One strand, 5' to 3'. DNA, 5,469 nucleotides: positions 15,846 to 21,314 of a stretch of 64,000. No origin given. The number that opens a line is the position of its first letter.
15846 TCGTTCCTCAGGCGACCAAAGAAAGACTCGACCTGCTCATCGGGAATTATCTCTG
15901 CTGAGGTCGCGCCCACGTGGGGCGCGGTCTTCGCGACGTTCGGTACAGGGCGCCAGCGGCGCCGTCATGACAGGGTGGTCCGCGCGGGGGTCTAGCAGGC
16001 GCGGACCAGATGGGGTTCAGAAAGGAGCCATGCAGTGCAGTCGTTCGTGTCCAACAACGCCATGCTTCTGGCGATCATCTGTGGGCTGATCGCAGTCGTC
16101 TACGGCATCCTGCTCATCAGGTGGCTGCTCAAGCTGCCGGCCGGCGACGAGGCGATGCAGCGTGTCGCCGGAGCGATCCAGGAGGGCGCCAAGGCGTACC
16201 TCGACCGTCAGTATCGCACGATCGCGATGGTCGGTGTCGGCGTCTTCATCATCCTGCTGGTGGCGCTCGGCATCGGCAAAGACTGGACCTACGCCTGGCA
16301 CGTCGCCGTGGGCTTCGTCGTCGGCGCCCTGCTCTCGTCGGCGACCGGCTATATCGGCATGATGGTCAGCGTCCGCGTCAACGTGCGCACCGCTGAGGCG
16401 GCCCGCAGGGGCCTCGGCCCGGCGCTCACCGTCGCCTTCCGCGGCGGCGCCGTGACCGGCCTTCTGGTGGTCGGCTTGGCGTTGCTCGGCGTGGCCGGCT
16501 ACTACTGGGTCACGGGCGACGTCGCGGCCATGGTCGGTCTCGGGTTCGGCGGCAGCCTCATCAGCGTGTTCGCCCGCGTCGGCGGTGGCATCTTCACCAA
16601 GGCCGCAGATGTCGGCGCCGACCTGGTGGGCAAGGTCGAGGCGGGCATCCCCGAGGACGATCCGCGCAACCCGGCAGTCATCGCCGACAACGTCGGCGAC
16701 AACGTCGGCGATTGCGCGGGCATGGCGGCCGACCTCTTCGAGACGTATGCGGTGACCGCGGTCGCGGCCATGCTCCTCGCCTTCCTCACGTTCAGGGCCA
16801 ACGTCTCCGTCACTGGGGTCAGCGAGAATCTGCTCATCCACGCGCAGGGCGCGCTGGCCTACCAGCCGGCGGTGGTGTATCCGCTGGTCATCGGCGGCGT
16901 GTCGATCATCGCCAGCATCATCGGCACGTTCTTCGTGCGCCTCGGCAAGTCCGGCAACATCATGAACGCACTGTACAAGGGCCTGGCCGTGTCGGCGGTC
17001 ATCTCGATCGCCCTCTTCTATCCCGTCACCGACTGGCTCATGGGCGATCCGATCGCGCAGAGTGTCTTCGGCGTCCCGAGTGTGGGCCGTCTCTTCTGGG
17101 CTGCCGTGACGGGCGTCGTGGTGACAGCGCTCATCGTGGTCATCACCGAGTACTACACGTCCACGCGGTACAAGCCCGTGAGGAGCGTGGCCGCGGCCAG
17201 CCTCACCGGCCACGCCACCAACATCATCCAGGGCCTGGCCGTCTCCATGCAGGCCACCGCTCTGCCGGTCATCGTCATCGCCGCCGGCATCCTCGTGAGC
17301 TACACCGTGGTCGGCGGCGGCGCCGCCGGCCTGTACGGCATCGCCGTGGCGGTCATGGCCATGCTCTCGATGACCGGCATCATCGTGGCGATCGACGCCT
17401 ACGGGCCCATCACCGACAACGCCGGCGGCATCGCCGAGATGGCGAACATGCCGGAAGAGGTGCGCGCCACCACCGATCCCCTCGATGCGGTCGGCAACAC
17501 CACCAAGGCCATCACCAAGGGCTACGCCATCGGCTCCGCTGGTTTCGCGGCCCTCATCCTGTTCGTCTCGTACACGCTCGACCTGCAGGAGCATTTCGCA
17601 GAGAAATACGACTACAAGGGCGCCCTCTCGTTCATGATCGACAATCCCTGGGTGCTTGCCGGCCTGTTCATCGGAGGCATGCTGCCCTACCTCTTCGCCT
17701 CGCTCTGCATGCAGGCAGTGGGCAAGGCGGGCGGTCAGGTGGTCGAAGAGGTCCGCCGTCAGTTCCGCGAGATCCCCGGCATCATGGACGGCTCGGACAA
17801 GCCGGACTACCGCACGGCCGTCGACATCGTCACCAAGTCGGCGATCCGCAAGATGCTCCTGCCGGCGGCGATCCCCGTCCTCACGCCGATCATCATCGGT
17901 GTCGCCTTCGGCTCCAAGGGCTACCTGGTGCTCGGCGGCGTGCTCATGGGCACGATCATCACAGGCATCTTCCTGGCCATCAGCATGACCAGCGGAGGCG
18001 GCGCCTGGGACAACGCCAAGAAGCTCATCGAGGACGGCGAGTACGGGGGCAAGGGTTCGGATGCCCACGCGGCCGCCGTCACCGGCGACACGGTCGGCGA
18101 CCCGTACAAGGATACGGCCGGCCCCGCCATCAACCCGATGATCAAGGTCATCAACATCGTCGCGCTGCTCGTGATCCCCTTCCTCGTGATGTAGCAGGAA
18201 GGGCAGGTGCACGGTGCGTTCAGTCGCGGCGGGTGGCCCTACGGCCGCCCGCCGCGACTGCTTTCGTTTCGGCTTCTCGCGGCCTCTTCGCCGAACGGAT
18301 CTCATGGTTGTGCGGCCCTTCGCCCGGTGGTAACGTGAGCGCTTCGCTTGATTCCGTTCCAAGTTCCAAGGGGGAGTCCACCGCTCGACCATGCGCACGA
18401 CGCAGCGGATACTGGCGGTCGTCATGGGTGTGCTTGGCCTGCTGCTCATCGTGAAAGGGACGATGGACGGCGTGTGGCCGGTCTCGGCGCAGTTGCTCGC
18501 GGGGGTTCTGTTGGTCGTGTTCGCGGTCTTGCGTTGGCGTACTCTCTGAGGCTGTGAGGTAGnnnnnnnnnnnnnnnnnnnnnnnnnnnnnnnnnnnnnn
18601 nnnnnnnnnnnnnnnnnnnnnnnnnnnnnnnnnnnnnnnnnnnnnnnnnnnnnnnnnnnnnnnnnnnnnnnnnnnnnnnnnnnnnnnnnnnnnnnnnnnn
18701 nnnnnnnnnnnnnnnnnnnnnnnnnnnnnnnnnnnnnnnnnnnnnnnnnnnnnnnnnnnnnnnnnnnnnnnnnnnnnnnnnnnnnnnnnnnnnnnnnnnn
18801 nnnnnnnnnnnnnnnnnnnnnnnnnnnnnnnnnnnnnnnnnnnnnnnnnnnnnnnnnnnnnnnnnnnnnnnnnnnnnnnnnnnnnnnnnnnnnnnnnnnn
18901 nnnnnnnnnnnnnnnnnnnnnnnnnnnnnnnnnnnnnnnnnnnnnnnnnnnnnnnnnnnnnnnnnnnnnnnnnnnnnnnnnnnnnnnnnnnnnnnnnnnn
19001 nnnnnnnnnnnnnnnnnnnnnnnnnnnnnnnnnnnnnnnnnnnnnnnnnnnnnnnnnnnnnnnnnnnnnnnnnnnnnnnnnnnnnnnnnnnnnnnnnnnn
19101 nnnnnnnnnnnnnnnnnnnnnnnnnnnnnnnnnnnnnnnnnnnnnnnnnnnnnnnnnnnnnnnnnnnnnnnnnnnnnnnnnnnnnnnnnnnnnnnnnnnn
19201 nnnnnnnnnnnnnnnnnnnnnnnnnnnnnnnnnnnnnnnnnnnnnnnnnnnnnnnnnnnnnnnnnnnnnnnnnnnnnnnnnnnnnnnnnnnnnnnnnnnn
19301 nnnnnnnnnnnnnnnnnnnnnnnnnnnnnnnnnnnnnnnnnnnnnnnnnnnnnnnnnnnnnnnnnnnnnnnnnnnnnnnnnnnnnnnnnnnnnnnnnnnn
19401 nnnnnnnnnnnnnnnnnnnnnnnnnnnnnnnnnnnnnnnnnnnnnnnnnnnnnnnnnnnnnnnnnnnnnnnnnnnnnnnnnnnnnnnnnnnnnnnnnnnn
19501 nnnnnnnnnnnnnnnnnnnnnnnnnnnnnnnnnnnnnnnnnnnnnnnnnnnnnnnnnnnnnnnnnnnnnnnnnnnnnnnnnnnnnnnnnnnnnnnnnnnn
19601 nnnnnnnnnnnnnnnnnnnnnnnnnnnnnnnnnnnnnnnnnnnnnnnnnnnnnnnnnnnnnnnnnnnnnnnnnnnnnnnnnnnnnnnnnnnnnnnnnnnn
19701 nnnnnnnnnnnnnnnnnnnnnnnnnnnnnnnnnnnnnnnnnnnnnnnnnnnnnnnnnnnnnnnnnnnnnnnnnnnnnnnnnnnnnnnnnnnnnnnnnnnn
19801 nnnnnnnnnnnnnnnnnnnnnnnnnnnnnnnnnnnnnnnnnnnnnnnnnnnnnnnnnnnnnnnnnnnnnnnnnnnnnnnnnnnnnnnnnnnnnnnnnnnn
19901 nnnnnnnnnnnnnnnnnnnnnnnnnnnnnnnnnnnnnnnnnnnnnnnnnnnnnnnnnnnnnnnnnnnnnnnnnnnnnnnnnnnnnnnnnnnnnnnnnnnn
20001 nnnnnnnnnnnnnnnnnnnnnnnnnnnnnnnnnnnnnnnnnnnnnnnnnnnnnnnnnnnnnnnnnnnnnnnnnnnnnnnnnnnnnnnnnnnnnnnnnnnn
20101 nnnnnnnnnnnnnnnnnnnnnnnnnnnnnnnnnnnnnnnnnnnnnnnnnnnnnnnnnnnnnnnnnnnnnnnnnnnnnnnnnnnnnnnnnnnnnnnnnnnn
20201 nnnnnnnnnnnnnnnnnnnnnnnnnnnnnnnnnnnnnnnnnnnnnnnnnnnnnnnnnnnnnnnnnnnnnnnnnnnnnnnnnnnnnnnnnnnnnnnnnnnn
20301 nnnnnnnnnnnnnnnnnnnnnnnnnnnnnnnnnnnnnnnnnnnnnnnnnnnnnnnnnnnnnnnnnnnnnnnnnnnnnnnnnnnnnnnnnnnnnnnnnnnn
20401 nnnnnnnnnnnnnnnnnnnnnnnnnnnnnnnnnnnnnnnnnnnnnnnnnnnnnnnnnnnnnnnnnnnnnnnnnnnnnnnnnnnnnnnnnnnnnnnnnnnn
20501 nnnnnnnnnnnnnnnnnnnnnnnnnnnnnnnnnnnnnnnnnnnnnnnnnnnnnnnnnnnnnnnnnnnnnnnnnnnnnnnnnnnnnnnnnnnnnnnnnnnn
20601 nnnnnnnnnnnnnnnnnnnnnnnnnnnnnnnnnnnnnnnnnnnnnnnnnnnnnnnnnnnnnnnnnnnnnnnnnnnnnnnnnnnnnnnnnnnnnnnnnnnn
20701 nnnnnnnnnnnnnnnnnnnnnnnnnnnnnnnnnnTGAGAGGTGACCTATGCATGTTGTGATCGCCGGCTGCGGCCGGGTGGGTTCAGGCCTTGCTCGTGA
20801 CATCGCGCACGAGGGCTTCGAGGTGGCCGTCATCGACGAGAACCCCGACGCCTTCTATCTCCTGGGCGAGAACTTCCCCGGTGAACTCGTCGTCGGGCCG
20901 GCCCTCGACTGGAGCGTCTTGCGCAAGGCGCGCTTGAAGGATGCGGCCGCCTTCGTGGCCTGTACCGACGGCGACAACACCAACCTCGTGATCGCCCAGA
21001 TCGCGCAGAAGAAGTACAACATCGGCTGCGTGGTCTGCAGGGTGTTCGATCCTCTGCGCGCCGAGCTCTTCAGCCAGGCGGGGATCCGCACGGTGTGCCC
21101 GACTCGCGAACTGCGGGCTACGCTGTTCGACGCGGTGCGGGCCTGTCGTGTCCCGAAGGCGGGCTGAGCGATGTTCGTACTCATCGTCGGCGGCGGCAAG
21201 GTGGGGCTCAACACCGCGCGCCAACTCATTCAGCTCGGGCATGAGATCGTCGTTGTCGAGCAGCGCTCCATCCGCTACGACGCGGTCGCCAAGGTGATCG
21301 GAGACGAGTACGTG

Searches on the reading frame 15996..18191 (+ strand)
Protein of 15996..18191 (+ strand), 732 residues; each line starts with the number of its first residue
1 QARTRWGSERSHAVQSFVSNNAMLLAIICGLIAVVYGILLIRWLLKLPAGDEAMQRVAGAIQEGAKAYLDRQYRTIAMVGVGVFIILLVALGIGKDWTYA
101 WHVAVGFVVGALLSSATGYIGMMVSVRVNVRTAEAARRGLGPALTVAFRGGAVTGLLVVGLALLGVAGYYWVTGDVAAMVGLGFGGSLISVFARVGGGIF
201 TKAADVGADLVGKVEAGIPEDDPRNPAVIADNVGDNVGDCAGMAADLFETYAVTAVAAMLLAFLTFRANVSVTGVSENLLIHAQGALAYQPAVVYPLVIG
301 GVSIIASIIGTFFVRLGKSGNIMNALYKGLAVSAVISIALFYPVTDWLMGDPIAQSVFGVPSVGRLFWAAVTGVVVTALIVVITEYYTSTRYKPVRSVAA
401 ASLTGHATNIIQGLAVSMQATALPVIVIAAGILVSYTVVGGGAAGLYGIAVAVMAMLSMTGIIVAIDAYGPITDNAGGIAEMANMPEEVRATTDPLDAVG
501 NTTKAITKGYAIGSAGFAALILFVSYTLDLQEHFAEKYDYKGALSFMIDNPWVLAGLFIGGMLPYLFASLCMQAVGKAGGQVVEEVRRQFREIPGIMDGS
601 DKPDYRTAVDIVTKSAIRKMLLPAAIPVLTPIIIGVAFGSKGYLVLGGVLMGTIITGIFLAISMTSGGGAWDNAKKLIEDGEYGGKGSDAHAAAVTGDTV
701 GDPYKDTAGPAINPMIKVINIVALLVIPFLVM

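Call 30: search_protein_families(library=pfam, proteins=[window:15996-18191:+], max_evalue=0.00001)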
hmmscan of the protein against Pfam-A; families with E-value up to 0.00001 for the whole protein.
window:15996-18191:+ (732 aa): 1 family
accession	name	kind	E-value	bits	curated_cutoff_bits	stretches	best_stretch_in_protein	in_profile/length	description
PF03030.21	H_PPase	-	6.1e-264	878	29.7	1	31-726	1-645/645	Inorganic H+ pyrophosphatase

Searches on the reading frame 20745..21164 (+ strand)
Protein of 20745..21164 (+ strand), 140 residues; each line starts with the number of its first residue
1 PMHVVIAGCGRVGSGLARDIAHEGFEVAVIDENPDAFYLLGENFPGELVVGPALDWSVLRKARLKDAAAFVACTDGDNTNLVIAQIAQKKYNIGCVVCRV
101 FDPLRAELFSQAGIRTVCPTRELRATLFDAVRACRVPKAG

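Call 29: search_protein_families(library=pfam, proteins=[window:20745-21164:+], max_evalue=0.00001)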
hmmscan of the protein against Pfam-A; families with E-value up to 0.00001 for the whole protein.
window:20745-21164:+ (140 aa): 1 family
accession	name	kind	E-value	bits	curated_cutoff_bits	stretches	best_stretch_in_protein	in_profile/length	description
PF02254.24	TrkA_N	-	8.2e-21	74.9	23.8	1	4-118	1-114/116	TrkA-N domain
